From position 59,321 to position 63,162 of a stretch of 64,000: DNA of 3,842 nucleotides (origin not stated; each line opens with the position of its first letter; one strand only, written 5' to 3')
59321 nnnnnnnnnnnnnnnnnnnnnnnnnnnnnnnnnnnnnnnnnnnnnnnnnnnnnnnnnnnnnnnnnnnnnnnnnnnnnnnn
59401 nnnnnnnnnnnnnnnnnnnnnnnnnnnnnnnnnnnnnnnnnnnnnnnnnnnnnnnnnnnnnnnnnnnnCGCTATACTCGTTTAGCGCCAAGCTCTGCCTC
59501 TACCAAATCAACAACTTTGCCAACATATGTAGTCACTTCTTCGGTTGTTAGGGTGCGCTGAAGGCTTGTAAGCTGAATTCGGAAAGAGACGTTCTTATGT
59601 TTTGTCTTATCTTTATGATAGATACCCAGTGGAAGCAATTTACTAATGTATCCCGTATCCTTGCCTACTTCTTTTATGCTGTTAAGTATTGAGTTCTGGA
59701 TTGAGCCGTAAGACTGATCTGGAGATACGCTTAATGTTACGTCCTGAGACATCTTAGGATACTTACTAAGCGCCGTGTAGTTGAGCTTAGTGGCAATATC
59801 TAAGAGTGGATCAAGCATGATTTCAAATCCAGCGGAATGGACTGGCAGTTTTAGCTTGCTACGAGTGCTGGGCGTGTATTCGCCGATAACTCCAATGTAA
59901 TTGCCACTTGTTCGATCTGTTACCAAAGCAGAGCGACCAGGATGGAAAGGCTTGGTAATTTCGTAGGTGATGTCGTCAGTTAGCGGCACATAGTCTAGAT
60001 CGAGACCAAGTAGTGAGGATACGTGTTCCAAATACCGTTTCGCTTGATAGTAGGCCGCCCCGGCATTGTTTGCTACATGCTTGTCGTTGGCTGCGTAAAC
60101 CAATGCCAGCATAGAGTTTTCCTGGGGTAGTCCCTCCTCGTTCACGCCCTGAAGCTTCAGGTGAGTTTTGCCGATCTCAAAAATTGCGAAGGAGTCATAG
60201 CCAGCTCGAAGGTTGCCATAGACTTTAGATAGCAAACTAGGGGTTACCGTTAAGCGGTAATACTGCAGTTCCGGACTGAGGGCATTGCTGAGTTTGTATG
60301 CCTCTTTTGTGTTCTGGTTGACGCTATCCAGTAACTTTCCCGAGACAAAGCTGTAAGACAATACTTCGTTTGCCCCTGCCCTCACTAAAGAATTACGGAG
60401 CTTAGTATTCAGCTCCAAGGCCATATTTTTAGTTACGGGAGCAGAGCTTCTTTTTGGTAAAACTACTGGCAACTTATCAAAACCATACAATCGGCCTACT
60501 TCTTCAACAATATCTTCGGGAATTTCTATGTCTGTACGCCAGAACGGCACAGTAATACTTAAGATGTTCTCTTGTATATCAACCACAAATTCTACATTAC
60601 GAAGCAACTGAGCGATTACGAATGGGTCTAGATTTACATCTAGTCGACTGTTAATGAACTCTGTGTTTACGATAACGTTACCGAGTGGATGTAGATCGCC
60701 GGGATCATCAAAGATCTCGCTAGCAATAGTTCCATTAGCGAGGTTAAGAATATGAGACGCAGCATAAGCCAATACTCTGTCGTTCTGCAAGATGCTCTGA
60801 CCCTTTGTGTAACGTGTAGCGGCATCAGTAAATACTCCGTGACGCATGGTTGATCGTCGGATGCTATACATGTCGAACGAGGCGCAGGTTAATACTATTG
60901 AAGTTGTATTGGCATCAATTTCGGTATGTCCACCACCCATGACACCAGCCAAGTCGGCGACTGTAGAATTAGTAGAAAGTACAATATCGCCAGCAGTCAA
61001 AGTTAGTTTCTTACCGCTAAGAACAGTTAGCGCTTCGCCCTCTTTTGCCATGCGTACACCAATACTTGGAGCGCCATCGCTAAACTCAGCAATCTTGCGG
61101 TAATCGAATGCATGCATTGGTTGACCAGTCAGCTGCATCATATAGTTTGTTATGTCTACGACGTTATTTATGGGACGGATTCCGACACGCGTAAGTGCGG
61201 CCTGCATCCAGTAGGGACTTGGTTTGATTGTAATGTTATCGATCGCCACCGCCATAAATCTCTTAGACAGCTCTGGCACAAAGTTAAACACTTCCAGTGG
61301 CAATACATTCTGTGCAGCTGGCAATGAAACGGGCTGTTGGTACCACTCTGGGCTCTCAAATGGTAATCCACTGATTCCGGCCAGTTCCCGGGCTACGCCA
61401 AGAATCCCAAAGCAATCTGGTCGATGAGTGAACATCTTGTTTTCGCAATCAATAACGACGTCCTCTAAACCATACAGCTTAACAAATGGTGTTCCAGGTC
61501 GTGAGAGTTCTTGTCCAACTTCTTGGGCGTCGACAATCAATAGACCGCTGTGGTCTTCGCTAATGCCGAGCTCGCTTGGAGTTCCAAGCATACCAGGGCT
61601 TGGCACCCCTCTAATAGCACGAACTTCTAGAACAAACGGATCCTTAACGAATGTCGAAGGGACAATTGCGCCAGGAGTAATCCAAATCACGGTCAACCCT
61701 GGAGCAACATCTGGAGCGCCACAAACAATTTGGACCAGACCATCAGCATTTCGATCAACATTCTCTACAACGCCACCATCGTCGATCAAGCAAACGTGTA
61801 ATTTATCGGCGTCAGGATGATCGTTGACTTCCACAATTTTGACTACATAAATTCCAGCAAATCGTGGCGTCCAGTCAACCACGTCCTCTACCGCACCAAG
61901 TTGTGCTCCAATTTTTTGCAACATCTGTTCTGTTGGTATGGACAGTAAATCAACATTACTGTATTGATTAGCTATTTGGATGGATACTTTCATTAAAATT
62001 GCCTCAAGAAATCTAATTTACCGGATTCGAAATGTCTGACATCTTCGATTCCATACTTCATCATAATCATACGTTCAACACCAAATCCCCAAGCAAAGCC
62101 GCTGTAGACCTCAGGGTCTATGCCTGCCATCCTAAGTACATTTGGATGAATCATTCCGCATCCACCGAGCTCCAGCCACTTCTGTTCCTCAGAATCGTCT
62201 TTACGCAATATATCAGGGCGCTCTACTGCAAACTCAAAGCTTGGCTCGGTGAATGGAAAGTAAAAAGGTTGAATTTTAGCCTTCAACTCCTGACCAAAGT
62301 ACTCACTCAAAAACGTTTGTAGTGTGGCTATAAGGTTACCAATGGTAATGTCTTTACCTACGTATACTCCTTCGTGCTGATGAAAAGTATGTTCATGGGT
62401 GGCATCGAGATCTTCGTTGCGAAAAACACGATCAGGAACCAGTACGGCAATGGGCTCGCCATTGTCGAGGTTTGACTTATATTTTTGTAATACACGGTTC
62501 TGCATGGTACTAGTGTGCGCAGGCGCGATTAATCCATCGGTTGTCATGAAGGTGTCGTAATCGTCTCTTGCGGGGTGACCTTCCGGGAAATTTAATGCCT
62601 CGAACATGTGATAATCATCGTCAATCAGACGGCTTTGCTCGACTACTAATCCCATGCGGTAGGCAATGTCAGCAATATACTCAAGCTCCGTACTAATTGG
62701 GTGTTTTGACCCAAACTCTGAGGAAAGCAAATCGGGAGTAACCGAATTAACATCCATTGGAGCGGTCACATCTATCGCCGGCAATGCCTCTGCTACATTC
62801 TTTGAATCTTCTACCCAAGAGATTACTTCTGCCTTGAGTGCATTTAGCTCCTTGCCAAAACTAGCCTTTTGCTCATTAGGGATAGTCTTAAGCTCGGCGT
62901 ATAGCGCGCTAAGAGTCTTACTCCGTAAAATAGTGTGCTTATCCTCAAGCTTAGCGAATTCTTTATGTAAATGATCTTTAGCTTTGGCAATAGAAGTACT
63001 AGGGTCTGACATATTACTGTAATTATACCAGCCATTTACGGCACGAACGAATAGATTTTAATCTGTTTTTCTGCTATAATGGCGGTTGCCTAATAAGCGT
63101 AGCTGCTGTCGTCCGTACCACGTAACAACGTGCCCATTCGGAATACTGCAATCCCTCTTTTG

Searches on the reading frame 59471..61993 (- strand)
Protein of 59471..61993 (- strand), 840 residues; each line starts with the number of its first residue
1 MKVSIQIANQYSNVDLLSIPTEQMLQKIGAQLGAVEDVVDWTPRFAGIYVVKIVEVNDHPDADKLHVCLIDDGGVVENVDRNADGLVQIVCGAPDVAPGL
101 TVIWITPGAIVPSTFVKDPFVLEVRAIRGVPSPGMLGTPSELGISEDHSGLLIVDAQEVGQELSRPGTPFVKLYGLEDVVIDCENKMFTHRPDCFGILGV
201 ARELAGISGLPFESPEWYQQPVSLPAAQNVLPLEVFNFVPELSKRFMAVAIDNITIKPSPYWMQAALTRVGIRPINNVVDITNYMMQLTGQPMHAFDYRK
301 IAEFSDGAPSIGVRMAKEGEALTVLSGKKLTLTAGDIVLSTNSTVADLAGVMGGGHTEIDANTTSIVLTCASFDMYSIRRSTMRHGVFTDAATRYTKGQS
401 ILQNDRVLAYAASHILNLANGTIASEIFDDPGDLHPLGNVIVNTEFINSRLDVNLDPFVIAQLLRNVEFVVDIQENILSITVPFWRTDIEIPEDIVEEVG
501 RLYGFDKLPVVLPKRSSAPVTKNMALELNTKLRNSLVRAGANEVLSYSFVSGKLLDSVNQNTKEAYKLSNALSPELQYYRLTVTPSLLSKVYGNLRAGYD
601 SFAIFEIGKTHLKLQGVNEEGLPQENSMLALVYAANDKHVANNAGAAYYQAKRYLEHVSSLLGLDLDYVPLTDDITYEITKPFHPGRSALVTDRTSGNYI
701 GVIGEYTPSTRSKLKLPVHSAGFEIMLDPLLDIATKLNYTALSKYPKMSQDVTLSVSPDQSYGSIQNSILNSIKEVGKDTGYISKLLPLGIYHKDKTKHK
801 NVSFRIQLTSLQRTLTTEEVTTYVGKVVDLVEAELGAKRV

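Call 84: search_protein_families(library=pfam, proteins=[window:59471-61993:-], max_evalue=0.00001)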
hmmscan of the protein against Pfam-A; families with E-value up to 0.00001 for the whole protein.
window:59471-61993:- (840 aa): 5 families
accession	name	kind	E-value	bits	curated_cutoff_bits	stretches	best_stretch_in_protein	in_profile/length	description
PF03483.22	B3_4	-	1.6e-51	174.8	29.3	1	244-419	3-173/174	B3/4 domain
PF17759.6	tRNA_synthFbeta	-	2.2e-35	122.5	22.4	1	508-726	1-213/214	Phenylalanyl tRNA synthetase beta chain CLM domain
PF03484.21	B5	-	2.5e-16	60.1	28.6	1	442-505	3-67/67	tRNA synthetase B5 domain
PF03147.19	FDX-ACB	-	5.1e-11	43.3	31.1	1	743-838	1-92/94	Ferredoxin-fold anticodon binding domain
PF01588.26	tRNA_bind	-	8e-10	39.1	27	1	49-157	2-90/96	Putative tRNA binding domain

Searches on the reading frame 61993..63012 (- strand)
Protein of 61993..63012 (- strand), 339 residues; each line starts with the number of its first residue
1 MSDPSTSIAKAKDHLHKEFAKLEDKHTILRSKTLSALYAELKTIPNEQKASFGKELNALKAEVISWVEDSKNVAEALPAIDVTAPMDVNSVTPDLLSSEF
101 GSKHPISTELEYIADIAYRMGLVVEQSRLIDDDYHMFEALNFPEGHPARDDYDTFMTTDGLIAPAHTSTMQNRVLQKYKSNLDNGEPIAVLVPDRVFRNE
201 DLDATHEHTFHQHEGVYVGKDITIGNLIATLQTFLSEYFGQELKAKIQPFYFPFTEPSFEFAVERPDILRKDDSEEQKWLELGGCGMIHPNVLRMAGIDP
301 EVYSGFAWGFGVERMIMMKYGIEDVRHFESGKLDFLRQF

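Call 84: search_protein_families(library=pfam, proteins=[window:61993-63012:-], max_evalue=0.00001)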
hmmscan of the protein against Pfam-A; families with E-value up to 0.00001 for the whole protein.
window:61993-63012:- (339 aa): 2 families
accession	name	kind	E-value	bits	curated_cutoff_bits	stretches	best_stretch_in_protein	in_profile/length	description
PF01409.25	tRNA-synt_2d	-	1.8e-75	254.1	19.8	1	98-339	11-246/246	tRNA synthetases class II core domain (F)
PF02912.23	Phe_tRNA-synt_N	-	4e-06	27.1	22.3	1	34-75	20-61/69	Aminoacyl tRNA synthetase class II, N-terminal domain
